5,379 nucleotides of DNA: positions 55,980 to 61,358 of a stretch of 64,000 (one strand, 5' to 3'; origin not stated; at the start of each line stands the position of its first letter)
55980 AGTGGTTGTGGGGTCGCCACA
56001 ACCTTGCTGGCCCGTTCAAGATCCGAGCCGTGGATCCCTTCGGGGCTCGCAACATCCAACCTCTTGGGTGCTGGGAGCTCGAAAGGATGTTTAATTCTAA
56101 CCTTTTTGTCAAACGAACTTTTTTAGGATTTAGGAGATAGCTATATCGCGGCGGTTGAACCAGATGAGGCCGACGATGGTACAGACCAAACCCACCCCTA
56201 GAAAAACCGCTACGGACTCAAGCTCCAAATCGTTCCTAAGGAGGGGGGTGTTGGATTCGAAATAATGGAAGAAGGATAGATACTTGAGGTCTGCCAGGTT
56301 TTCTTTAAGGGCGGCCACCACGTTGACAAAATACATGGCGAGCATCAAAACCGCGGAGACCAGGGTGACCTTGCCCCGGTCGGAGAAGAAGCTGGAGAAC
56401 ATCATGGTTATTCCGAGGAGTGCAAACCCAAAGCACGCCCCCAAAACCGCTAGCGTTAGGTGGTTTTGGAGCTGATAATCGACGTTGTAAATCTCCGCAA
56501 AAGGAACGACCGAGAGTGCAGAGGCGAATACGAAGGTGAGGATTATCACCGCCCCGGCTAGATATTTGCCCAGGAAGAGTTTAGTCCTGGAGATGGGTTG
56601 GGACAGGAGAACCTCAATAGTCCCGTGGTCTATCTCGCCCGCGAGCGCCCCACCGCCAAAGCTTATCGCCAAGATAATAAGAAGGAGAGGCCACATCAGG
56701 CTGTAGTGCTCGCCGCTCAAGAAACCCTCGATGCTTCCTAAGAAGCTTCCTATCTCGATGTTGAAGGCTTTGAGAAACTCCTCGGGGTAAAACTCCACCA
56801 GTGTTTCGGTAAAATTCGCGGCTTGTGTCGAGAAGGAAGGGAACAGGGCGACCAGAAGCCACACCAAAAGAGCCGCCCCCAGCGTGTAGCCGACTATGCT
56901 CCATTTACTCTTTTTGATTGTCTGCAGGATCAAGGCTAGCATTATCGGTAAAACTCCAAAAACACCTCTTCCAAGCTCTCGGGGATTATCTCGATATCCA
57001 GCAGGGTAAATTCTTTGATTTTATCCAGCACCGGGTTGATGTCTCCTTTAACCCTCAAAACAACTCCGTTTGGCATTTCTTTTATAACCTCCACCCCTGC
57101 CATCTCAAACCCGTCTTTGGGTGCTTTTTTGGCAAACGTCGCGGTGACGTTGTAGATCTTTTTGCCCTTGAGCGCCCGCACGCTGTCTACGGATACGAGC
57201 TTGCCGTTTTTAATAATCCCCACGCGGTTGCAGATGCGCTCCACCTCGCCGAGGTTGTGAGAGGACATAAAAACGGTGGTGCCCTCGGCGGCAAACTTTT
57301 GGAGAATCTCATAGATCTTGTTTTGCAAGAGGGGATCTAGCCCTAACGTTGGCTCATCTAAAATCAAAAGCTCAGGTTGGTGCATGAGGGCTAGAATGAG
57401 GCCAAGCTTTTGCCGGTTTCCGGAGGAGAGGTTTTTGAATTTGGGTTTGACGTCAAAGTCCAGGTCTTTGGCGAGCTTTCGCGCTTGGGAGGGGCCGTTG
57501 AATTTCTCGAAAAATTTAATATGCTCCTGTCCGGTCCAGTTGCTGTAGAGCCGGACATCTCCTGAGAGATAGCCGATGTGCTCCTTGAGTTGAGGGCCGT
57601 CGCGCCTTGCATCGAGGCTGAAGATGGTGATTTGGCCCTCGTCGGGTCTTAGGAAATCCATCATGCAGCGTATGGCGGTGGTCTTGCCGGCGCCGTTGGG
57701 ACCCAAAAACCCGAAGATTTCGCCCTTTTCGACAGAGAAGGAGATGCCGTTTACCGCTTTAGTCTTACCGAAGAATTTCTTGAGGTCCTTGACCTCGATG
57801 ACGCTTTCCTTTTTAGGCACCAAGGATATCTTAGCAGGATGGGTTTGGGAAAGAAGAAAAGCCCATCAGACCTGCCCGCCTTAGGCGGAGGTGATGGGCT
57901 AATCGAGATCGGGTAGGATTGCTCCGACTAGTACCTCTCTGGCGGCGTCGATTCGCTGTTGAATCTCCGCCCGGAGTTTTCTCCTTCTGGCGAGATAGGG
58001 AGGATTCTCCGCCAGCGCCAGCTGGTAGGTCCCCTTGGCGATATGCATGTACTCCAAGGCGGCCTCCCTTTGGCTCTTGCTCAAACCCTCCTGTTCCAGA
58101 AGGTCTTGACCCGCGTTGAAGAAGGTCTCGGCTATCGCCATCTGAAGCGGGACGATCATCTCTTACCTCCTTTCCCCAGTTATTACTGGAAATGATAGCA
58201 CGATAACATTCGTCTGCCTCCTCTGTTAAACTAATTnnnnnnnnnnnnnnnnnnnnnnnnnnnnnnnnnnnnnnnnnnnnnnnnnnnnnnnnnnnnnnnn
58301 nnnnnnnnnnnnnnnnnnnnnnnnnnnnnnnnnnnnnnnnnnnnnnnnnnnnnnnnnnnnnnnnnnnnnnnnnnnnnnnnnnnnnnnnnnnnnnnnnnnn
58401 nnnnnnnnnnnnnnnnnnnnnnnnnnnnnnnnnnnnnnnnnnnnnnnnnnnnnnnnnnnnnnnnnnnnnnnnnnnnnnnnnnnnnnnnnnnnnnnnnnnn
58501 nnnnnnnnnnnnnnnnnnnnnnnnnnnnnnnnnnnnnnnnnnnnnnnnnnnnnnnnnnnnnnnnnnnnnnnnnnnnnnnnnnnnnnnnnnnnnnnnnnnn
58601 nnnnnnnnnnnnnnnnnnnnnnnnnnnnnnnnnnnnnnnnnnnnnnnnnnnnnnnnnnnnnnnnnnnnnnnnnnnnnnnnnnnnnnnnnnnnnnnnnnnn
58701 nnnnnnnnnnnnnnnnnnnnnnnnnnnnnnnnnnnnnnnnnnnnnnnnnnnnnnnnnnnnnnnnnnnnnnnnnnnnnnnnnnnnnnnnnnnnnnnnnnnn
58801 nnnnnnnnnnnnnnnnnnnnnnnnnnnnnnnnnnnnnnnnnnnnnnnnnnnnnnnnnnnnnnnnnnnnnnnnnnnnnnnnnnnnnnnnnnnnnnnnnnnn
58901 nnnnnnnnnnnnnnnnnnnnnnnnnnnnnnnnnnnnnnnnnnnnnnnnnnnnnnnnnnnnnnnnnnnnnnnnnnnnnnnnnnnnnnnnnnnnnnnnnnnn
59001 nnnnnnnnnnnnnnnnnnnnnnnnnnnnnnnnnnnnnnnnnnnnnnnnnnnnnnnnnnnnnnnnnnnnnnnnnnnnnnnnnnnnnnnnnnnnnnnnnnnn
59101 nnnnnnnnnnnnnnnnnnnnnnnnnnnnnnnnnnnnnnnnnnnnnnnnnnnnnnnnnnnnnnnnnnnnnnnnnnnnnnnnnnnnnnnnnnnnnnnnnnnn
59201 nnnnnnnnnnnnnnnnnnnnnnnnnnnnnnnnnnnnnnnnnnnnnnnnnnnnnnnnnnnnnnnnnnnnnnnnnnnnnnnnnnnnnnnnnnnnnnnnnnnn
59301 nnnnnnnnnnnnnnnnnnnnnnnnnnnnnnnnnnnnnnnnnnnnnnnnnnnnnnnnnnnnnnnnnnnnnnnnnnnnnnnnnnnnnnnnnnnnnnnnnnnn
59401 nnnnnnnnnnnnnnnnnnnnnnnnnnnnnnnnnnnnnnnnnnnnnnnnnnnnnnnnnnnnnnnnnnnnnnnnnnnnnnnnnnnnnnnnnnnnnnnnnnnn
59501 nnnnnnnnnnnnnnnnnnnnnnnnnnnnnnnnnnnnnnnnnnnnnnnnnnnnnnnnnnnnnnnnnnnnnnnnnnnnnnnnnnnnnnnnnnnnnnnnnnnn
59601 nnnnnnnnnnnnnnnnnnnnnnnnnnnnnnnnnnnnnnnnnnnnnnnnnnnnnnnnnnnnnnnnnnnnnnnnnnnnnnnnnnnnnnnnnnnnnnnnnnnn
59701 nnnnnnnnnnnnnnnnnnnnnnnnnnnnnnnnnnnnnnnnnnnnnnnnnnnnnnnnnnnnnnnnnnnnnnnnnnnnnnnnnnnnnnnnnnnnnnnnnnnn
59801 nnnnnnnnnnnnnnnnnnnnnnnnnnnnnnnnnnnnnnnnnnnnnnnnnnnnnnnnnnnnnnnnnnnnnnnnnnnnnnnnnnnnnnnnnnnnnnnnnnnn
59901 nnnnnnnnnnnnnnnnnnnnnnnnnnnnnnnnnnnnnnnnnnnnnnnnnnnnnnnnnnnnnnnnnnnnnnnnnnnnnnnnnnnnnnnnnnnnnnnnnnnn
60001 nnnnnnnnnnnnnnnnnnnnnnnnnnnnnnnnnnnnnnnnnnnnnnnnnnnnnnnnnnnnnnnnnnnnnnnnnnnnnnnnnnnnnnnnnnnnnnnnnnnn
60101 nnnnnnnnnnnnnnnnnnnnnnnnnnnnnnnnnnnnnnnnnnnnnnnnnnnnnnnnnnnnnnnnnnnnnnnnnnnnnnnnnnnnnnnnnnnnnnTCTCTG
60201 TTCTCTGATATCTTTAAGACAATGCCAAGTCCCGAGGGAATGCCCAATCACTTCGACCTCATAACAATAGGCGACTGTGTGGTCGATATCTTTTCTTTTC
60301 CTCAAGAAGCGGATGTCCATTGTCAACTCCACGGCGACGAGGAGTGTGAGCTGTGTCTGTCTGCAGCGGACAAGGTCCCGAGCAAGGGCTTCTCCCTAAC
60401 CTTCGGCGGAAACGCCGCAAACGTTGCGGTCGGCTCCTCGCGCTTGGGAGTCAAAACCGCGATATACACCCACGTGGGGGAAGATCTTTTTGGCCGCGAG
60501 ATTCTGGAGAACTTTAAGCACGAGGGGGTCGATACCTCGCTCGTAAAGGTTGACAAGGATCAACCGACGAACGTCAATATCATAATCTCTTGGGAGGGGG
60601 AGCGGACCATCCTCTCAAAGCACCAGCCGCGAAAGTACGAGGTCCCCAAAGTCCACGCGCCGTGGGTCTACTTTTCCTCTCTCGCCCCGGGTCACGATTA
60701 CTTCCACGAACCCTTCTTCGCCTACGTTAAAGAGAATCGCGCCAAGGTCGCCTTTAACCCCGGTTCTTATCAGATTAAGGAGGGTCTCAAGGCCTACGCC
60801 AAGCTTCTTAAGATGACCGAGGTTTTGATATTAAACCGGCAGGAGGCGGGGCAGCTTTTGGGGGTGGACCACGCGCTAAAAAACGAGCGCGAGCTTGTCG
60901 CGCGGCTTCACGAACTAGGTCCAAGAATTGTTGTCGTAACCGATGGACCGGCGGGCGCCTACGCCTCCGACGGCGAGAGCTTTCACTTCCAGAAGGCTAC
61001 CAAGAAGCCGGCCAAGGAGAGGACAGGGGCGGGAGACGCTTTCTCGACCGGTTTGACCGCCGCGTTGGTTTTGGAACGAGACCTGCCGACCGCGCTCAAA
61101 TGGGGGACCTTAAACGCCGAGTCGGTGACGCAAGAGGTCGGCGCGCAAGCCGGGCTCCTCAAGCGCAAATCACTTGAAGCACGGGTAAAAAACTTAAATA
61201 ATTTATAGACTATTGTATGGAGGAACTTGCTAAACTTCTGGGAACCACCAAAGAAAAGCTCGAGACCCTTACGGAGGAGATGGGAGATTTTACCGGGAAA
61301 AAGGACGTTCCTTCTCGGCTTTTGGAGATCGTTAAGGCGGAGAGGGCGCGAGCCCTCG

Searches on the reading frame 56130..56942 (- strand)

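Call 55: search_protein_families(library=pfam, proteins=[window:56130-56942:-], max_evalue=0.001)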
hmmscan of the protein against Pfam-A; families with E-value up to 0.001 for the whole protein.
window:56130-56942:- (270 aa): 4 families
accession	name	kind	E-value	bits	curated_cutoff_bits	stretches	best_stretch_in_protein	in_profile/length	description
PF12679.13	ABC2_membrane_2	-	1.4e-22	80.7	27.2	1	23-267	22-283/283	ABC-2 family transporter protein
PF12698.13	ABC2_membrane_3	-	2.8e-10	40.3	31.6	1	84-259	168-346/347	ABC-2 family transporter protein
PF12730.13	ABC2_membrane_4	-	8.1e-05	23.1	27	1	82-187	55-159/179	ABC-2 family transporter protein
PF13346.12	ABC2_membrane_5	-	8.7e-05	22.6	25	1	75-226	30-167/205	ABC-2 family transporter protein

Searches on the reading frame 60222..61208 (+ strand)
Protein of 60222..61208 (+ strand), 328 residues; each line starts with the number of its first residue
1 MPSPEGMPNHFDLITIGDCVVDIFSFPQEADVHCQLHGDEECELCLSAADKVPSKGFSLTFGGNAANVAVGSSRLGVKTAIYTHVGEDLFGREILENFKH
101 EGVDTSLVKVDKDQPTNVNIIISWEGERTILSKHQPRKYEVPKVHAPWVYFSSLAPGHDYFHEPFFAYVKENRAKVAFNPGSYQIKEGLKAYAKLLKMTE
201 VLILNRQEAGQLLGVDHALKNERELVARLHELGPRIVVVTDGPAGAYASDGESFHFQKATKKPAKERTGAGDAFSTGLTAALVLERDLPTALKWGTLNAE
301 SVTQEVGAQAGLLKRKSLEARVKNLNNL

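Call 78: search_protein_families(library=pfam, proteins=[window:60222-61208:+], max_evalue=0.001)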
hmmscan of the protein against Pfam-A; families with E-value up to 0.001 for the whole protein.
window:60222-61208:+ (328 aa): 2 families
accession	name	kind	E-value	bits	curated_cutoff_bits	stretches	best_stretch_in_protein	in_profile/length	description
PF00294.29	PfkB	-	4.2e-43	148.2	25.8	1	51-312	25-299/302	pfkB family carbohydrate kinase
PF08543.17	Phos_pyr_kin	-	8.4e-09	35.6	27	1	189-296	109-225/246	Phosphomethylpyrimidine kinase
